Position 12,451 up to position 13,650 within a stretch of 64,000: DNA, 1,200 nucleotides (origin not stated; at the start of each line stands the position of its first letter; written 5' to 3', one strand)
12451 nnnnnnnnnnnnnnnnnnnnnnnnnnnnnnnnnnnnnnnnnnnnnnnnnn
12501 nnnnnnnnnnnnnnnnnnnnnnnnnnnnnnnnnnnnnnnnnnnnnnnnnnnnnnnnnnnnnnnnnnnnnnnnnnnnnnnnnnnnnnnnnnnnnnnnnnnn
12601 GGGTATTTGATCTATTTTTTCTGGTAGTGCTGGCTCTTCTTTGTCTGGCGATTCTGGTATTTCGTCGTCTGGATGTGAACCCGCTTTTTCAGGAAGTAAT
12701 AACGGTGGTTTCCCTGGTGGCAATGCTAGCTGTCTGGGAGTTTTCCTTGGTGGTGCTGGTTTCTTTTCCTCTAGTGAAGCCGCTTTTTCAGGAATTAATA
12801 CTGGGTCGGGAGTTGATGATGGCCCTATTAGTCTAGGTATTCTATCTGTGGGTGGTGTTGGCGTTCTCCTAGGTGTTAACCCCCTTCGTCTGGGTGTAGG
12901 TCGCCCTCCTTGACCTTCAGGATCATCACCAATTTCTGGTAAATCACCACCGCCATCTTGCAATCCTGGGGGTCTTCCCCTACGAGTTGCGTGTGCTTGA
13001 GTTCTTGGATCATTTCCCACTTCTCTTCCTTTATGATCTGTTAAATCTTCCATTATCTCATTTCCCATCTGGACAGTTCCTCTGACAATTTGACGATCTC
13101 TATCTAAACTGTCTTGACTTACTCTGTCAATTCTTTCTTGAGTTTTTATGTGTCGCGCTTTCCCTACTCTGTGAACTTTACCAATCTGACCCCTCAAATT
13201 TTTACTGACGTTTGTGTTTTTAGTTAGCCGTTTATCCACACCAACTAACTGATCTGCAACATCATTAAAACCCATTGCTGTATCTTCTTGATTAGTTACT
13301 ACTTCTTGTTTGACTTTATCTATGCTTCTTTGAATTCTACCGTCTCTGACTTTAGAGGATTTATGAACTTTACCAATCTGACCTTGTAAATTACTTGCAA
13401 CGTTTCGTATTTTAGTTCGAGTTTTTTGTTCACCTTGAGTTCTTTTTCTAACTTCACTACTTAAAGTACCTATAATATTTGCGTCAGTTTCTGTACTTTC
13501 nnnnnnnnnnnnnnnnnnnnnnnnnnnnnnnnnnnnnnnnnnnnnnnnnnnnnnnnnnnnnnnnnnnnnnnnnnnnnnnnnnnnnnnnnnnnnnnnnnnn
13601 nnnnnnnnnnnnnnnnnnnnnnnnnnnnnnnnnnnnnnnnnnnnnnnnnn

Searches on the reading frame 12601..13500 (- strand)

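Call 19: search_protein_families(library=pfam, proteins=[window:12601-13500:-], max_evalue=10)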
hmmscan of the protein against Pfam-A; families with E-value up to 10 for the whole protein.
window:12601-13500:- (300 aa): 2 families
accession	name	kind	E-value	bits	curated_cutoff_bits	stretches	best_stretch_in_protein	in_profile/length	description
PF14448.11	Nuc_N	-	0.026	14.8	25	1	36-67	24-52/58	Nuclease N terminal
PF10828.13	DUF2570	-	0.1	13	26.6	1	113-154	34-75/108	Protein of unknown function (DUF2570)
